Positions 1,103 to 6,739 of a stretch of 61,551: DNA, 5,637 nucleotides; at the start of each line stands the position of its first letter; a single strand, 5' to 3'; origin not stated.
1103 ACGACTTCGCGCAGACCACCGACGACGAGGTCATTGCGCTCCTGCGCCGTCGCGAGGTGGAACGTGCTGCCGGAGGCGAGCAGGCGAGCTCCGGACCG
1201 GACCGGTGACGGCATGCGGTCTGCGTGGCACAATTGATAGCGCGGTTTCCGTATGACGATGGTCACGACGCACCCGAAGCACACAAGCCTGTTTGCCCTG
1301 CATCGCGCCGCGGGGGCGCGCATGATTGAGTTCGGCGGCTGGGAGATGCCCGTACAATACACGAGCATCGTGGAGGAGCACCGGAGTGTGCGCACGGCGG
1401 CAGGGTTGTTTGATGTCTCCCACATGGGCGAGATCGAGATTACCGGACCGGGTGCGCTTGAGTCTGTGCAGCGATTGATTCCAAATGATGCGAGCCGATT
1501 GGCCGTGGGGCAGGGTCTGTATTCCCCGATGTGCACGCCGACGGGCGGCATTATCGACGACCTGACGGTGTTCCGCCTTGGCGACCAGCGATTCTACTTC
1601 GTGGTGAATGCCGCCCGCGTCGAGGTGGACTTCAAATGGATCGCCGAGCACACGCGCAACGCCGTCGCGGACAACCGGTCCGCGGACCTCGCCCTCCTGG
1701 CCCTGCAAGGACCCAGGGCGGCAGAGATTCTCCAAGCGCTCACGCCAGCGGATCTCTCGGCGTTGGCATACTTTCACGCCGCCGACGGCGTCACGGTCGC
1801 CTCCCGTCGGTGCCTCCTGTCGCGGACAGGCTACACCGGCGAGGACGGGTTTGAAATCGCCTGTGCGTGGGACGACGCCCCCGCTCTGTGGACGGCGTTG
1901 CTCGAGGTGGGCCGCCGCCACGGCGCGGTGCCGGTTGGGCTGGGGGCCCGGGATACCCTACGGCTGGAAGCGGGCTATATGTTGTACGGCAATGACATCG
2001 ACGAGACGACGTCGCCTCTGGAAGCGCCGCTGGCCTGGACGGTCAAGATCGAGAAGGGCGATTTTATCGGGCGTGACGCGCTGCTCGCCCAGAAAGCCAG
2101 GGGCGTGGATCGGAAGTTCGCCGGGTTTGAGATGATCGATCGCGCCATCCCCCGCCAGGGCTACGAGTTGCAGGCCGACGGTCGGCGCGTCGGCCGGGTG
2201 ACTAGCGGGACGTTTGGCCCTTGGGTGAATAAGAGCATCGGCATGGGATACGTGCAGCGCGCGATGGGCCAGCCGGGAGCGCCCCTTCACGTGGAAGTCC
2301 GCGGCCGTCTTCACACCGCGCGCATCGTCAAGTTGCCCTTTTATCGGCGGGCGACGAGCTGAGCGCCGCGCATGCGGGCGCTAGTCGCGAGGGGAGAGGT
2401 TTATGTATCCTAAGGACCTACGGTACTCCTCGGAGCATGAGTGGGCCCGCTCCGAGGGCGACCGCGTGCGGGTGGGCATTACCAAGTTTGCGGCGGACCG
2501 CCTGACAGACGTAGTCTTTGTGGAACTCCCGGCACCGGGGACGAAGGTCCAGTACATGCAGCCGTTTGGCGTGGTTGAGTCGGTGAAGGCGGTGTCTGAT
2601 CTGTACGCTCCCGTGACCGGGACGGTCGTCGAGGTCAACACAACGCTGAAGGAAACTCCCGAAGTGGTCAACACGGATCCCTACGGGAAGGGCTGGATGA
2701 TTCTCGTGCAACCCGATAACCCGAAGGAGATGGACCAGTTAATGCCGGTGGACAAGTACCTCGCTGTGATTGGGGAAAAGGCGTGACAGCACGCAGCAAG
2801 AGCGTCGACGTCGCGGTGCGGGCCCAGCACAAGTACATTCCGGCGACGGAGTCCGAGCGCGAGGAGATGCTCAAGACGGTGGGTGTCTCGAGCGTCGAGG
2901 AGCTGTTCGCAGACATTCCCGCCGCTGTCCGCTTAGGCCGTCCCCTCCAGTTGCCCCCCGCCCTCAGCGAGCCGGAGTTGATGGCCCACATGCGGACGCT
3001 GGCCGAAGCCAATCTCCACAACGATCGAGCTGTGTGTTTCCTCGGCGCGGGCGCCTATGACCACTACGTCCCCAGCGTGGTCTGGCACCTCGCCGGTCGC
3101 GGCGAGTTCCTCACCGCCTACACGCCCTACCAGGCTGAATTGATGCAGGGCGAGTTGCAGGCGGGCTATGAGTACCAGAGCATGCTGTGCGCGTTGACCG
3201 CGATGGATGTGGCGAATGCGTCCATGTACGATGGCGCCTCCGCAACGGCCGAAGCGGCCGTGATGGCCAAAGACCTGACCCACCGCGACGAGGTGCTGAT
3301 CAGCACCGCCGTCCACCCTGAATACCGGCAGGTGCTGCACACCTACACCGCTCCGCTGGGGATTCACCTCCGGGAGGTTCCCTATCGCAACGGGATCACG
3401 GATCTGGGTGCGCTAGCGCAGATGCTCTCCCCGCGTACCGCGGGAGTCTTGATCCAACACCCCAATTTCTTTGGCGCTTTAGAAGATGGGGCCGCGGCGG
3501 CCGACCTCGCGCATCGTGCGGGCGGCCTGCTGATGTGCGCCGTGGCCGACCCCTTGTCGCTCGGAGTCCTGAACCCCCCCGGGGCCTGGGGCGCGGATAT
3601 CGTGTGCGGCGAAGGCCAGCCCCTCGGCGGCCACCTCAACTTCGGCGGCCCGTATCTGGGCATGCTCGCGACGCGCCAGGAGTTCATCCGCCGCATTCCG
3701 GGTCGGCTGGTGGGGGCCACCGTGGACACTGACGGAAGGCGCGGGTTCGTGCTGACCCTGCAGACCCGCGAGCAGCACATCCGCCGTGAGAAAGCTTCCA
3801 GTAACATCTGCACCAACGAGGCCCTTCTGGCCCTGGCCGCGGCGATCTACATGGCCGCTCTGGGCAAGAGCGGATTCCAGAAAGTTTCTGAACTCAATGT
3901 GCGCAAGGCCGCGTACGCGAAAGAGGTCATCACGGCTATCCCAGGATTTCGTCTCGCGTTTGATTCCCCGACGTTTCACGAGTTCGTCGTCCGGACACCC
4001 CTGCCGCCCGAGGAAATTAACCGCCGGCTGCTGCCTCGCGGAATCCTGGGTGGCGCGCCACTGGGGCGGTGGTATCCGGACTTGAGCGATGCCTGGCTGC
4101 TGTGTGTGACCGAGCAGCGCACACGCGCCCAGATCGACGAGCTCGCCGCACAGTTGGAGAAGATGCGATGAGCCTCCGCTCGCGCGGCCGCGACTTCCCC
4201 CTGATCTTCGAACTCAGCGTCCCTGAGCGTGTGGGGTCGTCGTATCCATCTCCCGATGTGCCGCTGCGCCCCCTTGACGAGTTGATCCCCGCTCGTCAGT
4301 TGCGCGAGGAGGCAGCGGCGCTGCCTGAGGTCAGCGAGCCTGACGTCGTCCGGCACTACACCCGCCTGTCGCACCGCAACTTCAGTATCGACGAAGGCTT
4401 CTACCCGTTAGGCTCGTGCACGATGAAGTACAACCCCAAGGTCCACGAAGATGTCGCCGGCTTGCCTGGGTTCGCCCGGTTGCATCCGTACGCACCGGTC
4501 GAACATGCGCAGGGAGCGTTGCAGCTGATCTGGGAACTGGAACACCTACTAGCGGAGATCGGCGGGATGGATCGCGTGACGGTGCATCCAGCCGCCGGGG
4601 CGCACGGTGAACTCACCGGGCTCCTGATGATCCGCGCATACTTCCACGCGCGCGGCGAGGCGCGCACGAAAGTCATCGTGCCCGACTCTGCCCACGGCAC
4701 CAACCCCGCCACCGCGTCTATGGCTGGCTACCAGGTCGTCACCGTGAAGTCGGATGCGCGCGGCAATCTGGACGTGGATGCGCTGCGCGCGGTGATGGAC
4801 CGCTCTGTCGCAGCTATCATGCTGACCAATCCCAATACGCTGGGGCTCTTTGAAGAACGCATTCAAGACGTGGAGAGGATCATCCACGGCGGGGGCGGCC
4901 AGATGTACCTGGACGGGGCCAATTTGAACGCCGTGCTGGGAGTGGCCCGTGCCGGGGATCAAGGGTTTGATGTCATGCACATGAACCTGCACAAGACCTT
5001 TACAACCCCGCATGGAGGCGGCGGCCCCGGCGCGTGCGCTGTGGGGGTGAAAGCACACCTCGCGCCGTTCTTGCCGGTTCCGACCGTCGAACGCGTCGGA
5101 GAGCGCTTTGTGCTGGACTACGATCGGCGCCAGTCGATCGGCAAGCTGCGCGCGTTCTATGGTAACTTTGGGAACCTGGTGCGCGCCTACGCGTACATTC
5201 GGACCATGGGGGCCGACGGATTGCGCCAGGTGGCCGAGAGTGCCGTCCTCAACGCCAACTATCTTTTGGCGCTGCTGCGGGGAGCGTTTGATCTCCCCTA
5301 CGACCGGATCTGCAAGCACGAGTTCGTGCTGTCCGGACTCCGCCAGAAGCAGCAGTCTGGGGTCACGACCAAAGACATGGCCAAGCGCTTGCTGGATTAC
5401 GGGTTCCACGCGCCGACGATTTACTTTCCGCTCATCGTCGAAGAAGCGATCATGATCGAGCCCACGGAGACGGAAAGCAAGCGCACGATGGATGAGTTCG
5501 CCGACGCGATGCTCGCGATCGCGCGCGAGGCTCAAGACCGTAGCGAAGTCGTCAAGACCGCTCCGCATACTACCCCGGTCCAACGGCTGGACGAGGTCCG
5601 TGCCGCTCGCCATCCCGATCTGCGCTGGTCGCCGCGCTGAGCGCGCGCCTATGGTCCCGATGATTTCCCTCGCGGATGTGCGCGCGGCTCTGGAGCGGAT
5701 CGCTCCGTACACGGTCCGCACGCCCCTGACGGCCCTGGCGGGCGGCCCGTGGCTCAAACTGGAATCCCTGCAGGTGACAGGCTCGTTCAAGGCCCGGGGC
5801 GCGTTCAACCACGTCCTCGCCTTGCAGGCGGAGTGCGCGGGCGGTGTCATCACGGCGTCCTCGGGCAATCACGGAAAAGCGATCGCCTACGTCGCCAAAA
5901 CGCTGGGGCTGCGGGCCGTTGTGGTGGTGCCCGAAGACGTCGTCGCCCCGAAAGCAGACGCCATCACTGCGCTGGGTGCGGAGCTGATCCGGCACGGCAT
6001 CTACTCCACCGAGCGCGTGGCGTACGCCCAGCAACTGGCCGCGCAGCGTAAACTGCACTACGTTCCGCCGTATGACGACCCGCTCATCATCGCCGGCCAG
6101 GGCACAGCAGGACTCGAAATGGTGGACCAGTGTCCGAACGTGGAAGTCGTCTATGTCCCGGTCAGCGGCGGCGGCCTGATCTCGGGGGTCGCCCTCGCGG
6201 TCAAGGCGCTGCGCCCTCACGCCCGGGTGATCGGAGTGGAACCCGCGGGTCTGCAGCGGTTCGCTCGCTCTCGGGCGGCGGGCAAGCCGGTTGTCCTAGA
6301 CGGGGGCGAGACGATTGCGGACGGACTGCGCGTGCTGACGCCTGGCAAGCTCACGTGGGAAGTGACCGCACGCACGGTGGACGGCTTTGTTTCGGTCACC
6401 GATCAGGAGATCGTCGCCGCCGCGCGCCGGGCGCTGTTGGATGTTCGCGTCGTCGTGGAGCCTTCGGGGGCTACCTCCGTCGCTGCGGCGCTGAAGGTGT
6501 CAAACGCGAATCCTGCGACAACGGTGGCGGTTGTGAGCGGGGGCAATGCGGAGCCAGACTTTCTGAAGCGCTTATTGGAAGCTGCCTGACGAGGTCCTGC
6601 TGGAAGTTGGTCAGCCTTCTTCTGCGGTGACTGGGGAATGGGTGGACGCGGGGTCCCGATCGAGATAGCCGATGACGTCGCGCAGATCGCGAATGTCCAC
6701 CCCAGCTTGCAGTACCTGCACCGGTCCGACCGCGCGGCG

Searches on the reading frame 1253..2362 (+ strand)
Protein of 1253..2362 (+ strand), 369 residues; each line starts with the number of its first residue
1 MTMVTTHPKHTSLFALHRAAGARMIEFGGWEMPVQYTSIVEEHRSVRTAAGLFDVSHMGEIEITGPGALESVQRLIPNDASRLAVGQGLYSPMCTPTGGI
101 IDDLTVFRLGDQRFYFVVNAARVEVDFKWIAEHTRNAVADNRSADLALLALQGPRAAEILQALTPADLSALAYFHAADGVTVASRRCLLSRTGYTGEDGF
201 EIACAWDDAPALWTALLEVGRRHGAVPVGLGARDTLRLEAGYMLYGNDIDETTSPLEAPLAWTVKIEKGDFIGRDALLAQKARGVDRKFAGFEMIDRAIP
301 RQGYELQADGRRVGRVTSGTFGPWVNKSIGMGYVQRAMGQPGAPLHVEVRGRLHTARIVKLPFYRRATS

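Call 21: search_protein_families(library=pfam, proteins=[window:1253-2362:+], max_evalue=0.00001)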
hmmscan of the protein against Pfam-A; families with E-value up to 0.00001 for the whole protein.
window:1253-2362:+ (369 aa): 2 families
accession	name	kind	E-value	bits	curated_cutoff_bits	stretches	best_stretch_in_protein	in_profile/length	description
PF01571.26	GCV_T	-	1.3e-97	326.5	25.6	1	14-263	2-255/255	Aminomethyltransferase folate-binding domain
PF08669.17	GCV_T_C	-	4.6e-23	81.4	25.9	1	287-364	1-79/80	Glycine cleavage T-protein C-terminal barrel domain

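Call 73: find_encoding_contigs(protein=window:1253-2362:+, flank=10000, max_places=3)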
Protein window:1253-2362:+ (369 aa): 1 contig read that carries it; 1 place shown.
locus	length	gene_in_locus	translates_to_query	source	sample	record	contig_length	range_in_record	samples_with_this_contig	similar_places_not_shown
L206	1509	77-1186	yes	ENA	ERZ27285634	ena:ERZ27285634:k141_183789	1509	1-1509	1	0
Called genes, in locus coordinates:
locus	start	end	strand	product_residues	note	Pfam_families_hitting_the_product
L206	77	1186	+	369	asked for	PF01571:GCV_T, PF08669:GCV_T_C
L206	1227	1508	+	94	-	?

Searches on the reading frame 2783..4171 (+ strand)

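Call 21: search_protein_families(library=pfam, proteins=[window:2783-4171:+], max_evalue=0.00001)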
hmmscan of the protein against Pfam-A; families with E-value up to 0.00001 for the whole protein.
window:2783-4171:+ (462 aa): 2 families
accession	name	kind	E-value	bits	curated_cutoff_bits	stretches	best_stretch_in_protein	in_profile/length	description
PF02347.22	GDC-P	-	8e-124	414.2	26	1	16-456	1-427/429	Glycine cleavage system P-protein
PF00266.25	Aminotran_5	-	4.9e-06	26.2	21.5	1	160-392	80-300/371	Aminotransferase class-V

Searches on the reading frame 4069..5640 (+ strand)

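Call 21: search_protein_families(library=pfam, proteins=[window:4069-5640:+], max_evalue=0.00001)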
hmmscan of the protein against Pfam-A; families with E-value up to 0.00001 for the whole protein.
window:4069-5640:+ (523 aa): 2 families
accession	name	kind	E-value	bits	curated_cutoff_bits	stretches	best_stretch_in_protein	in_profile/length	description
PF21478.3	GcvP2_C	-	1.8e-29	102.6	27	1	389-492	2-106/122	Glycine dehydrogenase, C-terminal domain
PF02347.22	GDC-P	-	1.3e-07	31.3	26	1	73-336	31-284/429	Glycine cleavage system P-protein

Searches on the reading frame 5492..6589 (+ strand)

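Call 21: search_protein_families(library=pfam, proteins=[window:5492-6589:+], max_evalue=0.00001)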
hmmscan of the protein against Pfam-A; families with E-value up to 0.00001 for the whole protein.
window:5492-6589:+ (365 aa): 1 family
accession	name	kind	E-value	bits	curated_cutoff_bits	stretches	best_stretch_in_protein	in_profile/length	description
PF00291.31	PALP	-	1.5e-79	267.9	35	1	76-350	7-295/295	Pyridoxal-phosphate dependent enzyme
